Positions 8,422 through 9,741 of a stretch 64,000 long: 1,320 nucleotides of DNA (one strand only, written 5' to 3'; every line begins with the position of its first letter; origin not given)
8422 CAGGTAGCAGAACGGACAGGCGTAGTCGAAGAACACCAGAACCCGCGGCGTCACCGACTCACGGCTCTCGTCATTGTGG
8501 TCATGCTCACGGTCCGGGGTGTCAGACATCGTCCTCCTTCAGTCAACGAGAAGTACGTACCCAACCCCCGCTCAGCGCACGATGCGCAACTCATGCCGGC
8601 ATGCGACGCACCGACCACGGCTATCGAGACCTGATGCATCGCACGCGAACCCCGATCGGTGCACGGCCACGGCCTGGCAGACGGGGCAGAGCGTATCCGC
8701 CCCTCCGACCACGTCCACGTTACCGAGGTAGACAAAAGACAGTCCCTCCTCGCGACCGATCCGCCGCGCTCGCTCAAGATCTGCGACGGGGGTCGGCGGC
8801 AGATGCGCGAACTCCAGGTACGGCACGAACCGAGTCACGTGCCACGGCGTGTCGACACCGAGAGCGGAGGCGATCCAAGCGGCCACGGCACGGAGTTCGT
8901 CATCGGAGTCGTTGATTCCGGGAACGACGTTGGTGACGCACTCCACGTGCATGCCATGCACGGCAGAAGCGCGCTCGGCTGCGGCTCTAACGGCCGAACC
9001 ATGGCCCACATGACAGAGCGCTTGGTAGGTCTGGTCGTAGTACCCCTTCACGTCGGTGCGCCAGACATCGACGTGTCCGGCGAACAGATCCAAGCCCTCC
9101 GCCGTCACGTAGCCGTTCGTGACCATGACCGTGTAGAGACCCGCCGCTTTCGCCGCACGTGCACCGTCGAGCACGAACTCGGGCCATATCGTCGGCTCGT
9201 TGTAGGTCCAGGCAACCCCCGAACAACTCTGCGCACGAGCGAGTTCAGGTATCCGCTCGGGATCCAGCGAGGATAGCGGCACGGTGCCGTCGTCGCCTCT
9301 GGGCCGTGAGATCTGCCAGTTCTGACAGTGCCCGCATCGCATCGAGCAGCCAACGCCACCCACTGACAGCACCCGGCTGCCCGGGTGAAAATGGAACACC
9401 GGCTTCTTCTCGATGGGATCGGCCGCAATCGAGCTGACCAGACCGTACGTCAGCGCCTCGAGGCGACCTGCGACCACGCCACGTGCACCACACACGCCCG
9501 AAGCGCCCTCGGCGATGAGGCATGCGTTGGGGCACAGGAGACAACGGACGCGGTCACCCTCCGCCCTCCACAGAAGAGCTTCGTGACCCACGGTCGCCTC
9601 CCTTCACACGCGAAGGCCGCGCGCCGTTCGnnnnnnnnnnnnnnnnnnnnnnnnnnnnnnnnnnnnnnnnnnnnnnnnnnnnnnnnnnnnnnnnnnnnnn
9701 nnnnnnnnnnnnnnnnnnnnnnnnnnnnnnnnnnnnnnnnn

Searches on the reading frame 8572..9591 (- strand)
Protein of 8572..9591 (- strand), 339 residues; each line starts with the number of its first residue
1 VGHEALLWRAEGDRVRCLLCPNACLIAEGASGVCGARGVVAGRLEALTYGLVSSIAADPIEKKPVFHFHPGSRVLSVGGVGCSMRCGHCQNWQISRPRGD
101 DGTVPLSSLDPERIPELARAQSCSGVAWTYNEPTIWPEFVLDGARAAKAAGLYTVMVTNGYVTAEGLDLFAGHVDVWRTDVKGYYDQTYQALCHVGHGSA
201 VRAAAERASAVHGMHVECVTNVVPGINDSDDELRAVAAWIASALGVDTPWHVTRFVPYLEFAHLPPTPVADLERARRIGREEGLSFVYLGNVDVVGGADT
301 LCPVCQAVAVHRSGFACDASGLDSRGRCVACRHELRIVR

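Call 21: search_protein_families(library=pfam, proteins=[window:8572-9591:-], max_evalue=0.00001)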
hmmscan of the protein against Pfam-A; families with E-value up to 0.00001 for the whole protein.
window:8572-9591:- (339 aa): 1 family
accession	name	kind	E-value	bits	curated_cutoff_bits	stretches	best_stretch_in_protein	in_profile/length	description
PF04055.27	Radical_SAM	-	1.3e-17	65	29.5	1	79-239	4-165/166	Radical SAM superfamily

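Call 26: search_protein_families(library=ncbifam, proteins=[window:8572-9591:-], max_evalue=0.001)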
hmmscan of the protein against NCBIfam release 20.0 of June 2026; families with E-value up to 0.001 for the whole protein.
window:8572-9591:- (339 aa): 12 families
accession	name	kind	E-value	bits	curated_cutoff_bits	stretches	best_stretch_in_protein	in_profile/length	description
TIGR04337.1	AmmeMemoSam_rS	hypoth_equivalog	8.2e-86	288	220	1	10-335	7-329/349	AmmeMemoRadiSam system radical SAM enzyme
TIGR02493.1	PFLA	equivalog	1.9e-13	50.3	231.75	1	70-242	14-185/235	pyruvate formate-lyase-activating protein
TIGR02494.1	PFLE_PFLC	subfamily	5.1e-11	42.4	174.35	1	121-244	122-243/293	glycyl-radical enzyme activating protein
NF048010.1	SfplDhtActHpsHDes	equivalog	1.6e-10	40.3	430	1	120-243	129-252/298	(2S)-3-sulfopropanediol dehydratase activating enzyme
NF008356.0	PRK11145.1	equivalog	1.1e-08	34.6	375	1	80-242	28-190/246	pyruvate formate lyase 1-activating protein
TIGR02495.1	NrdG2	equivalog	1.2e-08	34.5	131.15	1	80-242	24-182/193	anaerobic ribonucleoside-triphosphate reductase activating protein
TIGR04395.1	cutC_activ_rSAM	equivalog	8.6e-08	31.8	360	1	121-241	128-246/309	choline TMA-lyase-activating enzyme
TIGR04041.1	activase_YjjW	hypoth_equivalog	9.1e-08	31.8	250.2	1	124-242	110-226/276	YjjW family glycine radical enzyme activase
TIGR04003.1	rSAM_BssD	equivalog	4.8e-06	26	496.45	1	121-242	126-246/314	[benzylsuccinate synthase]-activating enzyme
NF033719.1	ind_deCO2_activ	equivalog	8.3e-06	25.3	425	1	124-242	131-247/302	indoleacetate decarboxylase activase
NF048008.1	SfplDhtActHpfHKleb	equivalog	5.3e-05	22.7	500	1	121-245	125-247/308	(2S)-3-sulfopropanediol dehydratase activating enzyme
NF043069.1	T4HPD_activ_SAM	equivalog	7.2e-05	22.3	425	1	117-242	118-241/299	trans-4-hydroxy-L-proline dehydratase activase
